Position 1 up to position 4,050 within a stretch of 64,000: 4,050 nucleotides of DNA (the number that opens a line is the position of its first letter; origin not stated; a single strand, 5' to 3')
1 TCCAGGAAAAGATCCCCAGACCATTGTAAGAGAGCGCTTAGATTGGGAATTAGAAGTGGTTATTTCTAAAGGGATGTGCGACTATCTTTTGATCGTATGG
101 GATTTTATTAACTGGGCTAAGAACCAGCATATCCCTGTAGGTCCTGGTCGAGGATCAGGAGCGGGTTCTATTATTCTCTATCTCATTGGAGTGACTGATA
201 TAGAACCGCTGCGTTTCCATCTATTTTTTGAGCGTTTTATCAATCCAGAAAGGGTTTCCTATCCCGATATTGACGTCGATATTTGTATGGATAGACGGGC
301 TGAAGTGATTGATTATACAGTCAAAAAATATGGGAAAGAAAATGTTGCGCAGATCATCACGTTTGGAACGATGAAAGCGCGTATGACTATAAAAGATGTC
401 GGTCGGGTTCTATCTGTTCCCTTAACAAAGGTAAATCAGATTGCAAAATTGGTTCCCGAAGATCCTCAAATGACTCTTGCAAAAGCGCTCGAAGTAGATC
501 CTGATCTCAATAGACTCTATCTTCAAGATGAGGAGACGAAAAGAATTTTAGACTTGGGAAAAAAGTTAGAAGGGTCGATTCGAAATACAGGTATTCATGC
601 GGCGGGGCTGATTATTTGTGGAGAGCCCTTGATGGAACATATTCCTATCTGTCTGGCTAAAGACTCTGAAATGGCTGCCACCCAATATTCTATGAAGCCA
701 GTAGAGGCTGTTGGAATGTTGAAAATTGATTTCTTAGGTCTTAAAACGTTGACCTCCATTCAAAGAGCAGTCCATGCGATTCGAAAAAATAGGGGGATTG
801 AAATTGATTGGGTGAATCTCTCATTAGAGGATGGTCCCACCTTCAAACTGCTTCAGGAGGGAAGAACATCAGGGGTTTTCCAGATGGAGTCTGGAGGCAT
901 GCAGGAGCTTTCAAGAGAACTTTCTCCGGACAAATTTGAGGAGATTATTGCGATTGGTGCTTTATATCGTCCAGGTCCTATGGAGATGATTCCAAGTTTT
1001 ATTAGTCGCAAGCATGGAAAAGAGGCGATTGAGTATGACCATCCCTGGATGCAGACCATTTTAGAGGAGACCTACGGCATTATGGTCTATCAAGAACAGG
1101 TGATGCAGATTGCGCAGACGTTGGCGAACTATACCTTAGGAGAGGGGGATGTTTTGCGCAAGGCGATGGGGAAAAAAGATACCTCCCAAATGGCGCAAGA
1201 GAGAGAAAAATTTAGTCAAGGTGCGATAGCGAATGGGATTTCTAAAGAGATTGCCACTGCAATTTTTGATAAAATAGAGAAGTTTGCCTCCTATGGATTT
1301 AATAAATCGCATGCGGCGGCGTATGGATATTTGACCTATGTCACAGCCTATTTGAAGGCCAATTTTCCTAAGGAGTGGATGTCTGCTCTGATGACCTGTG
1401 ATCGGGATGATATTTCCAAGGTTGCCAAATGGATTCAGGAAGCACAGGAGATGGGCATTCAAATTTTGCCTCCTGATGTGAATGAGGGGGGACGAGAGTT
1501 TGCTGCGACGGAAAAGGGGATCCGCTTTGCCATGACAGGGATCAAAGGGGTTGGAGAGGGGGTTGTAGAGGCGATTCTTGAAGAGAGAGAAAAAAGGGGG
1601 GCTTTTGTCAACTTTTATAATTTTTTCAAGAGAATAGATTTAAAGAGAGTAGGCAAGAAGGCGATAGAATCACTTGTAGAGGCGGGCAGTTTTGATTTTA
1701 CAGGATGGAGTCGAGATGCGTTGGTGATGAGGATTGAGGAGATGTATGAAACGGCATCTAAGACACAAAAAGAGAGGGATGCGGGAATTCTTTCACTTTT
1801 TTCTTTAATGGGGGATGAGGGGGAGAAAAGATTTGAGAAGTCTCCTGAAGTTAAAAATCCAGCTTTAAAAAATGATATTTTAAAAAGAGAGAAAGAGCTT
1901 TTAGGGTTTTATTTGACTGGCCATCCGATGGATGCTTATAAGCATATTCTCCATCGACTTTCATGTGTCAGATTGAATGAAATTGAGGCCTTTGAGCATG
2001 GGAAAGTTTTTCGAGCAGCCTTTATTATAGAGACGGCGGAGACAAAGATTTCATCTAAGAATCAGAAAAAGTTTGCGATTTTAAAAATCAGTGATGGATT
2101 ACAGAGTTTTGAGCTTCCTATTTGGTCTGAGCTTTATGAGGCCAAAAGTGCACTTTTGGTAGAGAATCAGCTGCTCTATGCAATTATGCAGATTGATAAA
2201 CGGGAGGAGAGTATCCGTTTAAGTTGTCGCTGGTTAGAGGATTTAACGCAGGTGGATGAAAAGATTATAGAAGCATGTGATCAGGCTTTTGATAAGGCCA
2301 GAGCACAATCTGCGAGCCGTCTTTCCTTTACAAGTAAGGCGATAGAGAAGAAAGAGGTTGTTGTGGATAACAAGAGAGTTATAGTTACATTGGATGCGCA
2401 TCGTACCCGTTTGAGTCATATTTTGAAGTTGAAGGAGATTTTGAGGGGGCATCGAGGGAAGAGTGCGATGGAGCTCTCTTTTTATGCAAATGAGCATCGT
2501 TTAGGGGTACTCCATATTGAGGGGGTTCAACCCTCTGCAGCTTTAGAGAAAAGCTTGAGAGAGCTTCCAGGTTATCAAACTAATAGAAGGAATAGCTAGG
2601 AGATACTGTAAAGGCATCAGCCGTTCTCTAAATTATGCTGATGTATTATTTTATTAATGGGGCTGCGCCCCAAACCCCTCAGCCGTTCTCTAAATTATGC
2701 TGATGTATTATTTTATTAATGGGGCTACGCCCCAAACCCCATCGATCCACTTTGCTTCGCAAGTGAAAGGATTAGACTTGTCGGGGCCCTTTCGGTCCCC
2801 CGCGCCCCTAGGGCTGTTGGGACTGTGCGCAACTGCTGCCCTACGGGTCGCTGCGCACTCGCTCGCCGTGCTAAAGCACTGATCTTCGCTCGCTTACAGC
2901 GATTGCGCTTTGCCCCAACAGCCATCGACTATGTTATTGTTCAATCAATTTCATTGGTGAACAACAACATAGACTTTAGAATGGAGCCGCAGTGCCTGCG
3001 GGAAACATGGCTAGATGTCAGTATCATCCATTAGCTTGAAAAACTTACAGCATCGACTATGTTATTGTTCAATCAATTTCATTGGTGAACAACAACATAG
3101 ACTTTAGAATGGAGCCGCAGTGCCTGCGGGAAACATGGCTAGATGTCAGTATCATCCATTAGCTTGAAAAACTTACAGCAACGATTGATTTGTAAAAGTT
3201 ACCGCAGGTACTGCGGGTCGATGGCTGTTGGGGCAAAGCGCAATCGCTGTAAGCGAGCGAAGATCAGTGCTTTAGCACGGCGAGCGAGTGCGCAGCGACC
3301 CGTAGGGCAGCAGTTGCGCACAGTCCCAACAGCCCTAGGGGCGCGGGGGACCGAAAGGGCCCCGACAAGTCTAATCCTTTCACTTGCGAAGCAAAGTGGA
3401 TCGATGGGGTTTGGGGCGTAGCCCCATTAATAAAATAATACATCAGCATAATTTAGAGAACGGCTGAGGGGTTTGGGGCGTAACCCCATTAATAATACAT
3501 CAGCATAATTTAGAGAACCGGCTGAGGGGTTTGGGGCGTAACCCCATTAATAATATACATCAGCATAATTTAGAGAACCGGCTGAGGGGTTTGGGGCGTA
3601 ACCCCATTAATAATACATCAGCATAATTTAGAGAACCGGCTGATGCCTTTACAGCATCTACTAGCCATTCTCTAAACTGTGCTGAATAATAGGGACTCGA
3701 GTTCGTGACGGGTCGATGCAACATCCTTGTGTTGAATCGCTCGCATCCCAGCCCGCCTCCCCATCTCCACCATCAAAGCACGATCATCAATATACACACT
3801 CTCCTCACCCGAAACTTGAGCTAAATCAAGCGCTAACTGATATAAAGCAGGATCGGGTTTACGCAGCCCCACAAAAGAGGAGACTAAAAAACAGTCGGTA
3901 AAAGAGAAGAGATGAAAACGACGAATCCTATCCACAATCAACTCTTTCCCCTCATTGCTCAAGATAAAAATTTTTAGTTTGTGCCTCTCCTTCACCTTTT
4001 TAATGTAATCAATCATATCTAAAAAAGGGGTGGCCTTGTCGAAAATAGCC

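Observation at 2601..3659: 1.06-kb nested palindrome fills the whole dnaE / HAD-hydrolase intergenic space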

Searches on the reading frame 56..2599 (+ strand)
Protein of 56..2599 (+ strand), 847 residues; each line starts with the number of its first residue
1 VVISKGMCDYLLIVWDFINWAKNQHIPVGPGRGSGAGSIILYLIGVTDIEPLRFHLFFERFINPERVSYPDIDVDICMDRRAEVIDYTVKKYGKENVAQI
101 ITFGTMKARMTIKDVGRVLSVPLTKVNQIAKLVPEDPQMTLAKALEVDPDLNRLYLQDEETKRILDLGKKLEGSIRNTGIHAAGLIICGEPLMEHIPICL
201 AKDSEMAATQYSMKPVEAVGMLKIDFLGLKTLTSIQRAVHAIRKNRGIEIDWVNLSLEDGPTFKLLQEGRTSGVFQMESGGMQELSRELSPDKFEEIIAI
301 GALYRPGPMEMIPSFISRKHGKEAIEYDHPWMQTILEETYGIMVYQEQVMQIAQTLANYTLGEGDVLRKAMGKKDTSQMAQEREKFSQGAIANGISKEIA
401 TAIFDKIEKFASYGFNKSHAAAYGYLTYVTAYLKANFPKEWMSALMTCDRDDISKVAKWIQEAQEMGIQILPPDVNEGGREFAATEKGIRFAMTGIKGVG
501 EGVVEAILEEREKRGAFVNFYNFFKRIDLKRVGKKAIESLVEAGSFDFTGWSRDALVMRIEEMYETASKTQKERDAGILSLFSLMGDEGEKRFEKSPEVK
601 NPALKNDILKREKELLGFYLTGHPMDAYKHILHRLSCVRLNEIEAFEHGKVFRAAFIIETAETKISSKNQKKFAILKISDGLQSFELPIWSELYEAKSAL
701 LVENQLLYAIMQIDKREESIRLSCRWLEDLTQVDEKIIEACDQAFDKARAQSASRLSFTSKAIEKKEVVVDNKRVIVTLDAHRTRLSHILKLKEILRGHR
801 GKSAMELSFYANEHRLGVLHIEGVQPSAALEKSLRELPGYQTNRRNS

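Call 14: search_protein_families(library=pfam, proteins=[window:56-2599:+], max_evalue=0.01)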
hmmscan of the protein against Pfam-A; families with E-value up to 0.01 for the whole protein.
window:56-2599:+ (847 aa): 4 families
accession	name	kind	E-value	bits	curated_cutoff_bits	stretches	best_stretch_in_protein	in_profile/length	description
PF07733.18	DNA_pol3_alpha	-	2.1e-88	296.8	23.9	1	2-228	34-260/260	Bacterial DNA polymerase III alpha NTPase domain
PF17657.6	DNA_pol3_finger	-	8.6e-64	214.3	22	1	231-394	1-166/166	Bacterial DNA polymerase III alpha subunit finger domain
PF14579.12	HHH_6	-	3.1e-26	91.8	25.6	1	467-555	1-89/90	Helix-hairpin-helix motif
PF08876.17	DUF1836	-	0.006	17.1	27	0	88-127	53-92/105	Domain of unknown function (DUF1836)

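Call 15: find_homologous_proteins(query=window:56-2599:+, max_evalue=1e-100)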
Query window:56-2599:+ (847 aa): 7979 proteins with E <= 1e-100 among 8000 candidates; the best 120 are listed.
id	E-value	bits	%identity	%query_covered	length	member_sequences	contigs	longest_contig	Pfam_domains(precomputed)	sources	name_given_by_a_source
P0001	0.0e+0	1903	100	100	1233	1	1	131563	PF02811.27,PF14579.13,PF17657.7,PF07733.19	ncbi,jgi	-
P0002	0.0e+0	1429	73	99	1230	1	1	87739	PF02811.27,PF14579.13,PF17657.7,PF07733.19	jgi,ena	-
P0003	0.0e+0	1425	74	99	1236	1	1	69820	PF02811.27,PF14579.13,PF17657.7,PF07733.19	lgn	-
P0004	0.0e+0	1425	74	99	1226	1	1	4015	PF02811.27,PF14579.13,PF17657.7,PF07733.19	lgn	-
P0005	0.0e+0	1416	73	100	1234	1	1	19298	PF02811.27,PF14579.13,PF17657.7,PF07733.19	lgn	-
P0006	0.0e+0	1415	73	99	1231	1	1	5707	PF02811.27,PF14579.13,PF17657.7,PF07733.19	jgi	jgi:DNA polymerase III subunit alpha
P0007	0.0e+0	1407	72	99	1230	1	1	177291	PF02811.27,PF14579.13,PF17657.7,PF07733.19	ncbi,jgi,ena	jgi:DNA polymerase-3 subunit alpha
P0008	0.0e+0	1403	73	99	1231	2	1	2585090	PF02811.27,PF14579.13,PF17657.7,PF07733.19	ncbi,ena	-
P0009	0.0e+0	1396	73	99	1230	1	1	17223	PF02811.27,PF14579.13,PF17657.7,PF07733.19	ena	-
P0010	0.0e+0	1396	72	99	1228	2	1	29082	PF02811.27,PF14579.13,PF17657.7,PF07733.19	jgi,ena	-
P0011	0.0e+0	1396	72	99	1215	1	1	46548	PF02811.27,PF14579.13,PF17657.7,PF07733.19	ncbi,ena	-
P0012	0.0e+0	1396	72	99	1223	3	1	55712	PF02811.27,PF14579.13,PF17657.7,PF07733.19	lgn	-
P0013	0.0e+0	1396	72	99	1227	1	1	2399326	PF02811.27,PF14579.13,PF17657.7,PF07733.19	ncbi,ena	-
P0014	0.0e+0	1391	72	99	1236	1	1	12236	PF02811.27,PF14579.13,PF17657.7,PF07733.19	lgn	-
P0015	0.0e+0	1382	72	99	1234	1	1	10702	PF02811.27,PF14579.13,PF17657.7,PF07733.19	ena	-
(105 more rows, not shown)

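Call 17: find_encoding_contigs(protein=P0001, flank=10000, max_places=5)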
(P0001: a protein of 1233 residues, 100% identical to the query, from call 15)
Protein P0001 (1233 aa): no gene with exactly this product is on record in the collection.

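Call 18: find_encoding_contigs(protein=P0002, flank=6000, max_places=3)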
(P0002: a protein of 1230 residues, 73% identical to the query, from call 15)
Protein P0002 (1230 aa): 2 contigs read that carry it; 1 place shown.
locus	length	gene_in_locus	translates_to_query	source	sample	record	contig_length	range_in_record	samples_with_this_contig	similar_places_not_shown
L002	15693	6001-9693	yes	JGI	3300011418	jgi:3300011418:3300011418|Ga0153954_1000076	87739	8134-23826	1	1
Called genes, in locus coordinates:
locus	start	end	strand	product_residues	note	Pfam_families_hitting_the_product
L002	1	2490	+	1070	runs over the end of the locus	PF00873:ACR_tran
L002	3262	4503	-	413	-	-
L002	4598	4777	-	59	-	-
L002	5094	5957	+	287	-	-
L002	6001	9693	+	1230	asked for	PF02811:PHP, PF07733:DNA_pol3_alpha, PF17657:DNA_pol3_finger, PF14579:HHH_6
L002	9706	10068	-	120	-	-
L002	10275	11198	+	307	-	PF00005:ABC_tran, PF13304:AAA_21 (faint)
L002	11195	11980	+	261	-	PF01061:ABC2_membrane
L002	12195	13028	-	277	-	-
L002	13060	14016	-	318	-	PF05368:NmrA, PF01073:3Beta_HSD, PF01370:Epimerase, PF02719:Polysacc_synt_2, PF04321:RmlD_sub_bind (weak), PF07993:NAD_binding_4 (faint), PF13460:NAD_binding_10 (weak), PF16363:GDP_Man_Dehyd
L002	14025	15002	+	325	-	PF07719:TPR_2 (faint), PF13424:TPR_12 (faint), PF13525:YfiO (faint), PF13174:TPR_6 (faint), PF13432:TPR_16 (faint)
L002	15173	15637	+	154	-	-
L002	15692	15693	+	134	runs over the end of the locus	PF13581:HATPase_c_2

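Call 19: find_encoding_contigs(protein=P0003, flank=6000, max_places=3)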
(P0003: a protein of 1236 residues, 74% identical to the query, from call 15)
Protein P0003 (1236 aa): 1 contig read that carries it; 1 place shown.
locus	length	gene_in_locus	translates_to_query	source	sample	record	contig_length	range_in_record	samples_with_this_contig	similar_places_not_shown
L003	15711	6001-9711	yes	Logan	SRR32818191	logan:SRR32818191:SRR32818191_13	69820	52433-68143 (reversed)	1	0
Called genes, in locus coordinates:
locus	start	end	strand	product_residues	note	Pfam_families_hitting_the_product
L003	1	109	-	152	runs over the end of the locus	PF00588:SpoU_methylase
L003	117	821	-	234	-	PF01346:FKBP_N, PF00254:FKBP_C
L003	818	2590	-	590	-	PF01336:tRNA_anti-codon, PF00152:tRNA-synt_2, PF02938:GAD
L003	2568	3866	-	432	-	PF13393:tRNA-synt_His, PF00587:tRNA-synt_2b, PF03129:HGTP_anticodon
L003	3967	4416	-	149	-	-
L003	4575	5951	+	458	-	PF07690:MFS_1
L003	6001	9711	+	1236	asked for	PF02811:PHP, PF07733:DNA_pol3_alpha, PF17657:DNA_pol3_finger, PF14579:HHH_6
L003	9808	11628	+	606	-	PF00009:GTP_EFTU, PF03144:GTP_EFTU_D2, PF00679:EFG_C, PF21018:BipA_C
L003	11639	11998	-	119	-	-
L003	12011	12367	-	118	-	-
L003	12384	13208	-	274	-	-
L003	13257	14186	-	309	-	PF01073:3Beta_HSD, PF01370:Epimerase, PF02719:Polysacc_synt_2, PF04321:RmlD_sub_bind, PF05368:NmrA, PF07993:NAD_binding_4 (faint), PF13460:NAD_binding_10 (weak), PF16363:GDP_Man_Dehyd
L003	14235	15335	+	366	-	PF07719:TPR_2 (faint), PF13174:TPR_6 (faint), PF13432:TPR_16 (faint)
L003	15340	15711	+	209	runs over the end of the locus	-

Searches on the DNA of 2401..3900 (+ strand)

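Call 5: search_rna_families(source=window, start=2401, end=3900, threshold=evalue, max_evalue=10, show_alignments=3)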
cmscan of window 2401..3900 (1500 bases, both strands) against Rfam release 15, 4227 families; matches with E-value up to 10: 5.
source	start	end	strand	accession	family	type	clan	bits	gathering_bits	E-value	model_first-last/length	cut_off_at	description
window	3176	3227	+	RF01611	ceN108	Gene; snRNA; snoRNA; CD-box;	-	19.8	50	0.39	1-70/70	no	Caenorhabditis snoRNA ceN108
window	2606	2645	+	RF03133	S4-Fusobacteriales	Cis-reg; leader;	CL00119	18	48.8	5.5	1-60/60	no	S4-Fusobacteriales ribosomal protein leader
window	3614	3654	-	RF03133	S4-Fusobacteriales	Cis-reg; leader;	CL00119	18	48.8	5.7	1-60/60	no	S4-Fusobacteriales ribosomal protein leader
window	3611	3691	-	RF04015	MIR946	Gene; miRNA;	-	14.4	190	5.8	1-189/189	no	MIR946 microRNA precursor family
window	3746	3794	-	RF01139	sR2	Gene; snRNA; snoRNA; CD-box;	-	13.5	42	4.9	1-57/57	no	Small nucleolar RNA sR2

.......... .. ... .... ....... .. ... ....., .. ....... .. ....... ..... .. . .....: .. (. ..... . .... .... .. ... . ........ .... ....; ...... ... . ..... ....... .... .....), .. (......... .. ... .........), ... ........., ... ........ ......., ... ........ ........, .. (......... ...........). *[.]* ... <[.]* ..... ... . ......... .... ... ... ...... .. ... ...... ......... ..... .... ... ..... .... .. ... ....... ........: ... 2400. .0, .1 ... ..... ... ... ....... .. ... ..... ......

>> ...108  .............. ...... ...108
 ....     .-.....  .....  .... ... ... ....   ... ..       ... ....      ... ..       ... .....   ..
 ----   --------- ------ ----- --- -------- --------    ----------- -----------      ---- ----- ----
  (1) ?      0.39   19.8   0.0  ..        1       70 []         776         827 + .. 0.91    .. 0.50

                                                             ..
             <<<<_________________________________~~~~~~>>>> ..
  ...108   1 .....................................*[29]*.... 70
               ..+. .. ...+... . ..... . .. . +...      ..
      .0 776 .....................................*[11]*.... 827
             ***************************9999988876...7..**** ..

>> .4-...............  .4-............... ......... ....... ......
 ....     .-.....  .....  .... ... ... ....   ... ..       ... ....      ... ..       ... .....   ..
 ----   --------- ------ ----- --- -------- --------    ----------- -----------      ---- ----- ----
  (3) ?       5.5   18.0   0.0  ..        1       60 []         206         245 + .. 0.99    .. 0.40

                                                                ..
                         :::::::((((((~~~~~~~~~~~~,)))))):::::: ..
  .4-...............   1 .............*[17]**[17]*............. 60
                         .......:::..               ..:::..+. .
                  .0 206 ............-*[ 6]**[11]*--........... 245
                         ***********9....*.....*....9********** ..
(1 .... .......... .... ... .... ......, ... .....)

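Call 36: search_dna_similar(query=window:2601-3659:+, collection=plasmids, mode=distant, max_evalue=0.001)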
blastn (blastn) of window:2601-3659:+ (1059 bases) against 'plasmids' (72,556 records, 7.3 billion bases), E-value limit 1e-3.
No match.

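Call 37: search_dna_similar(query=window:2601-3659:+, collection=phages, mode=distant, max_evalue=0.001)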
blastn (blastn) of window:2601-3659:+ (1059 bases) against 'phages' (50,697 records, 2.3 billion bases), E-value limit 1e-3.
No match.

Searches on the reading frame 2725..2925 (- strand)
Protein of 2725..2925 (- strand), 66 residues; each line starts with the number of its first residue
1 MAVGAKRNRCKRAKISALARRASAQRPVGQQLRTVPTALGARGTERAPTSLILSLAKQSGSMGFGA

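Call 14: search_protein_families(library=pfam, proteins=[window:2725-2925:-], max_evalue=0.01)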
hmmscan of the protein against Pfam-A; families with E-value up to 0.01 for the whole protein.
window:2725-2925:- (66 aa): 0 families

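Call 66: find_homologous_proteins(query=A2, max_evalue=0.001)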
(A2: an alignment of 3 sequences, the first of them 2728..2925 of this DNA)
Query A2 (3 sequences) (66 aa, profile of the alignment): 4 proteins with E <= 0.001 among 257 candidates.
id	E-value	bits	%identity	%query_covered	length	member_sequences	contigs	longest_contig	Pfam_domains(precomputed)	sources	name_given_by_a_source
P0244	9.0e-36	139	100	100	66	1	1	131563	-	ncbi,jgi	-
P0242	2.2e-35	138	78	100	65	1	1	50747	-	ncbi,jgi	-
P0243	3.1e-35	138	84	86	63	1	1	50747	-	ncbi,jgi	-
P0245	5.3e-30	121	95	65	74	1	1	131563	-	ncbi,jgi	-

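Call 68: find_encoding_contigs(protein=P0245, flank=10000, max_places=10)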
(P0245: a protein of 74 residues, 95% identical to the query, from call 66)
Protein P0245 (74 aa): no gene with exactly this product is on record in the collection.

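Call 75: find_related_loci(query=A2, collection=viral_contigs, flank=5000)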
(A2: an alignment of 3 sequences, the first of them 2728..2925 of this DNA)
Query A2 (66 aa) in viral_contigs; peptide patterns used: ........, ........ (x = any residue, [..] = any of these).
20 stretches matched a pattern, but none encodes a relative of the query by tblastn (E <= 1e-3).

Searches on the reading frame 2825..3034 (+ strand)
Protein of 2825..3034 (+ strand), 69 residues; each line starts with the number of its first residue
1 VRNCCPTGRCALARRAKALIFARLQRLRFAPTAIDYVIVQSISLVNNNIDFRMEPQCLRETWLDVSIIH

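Call 14: search_protein_families(library=pfam, proteins=[window:2825-3034:+], max_evalue=0.01)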
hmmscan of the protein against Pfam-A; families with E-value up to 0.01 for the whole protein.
window:2825-3034:+ (69 aa): 0 families

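Call 51: find_encoding_contigs(protein=window:2825-3034:+, flank=3000)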
Protein window:2825-3034:+ (69 aa): no gene with exactly this product is on record in the collection.
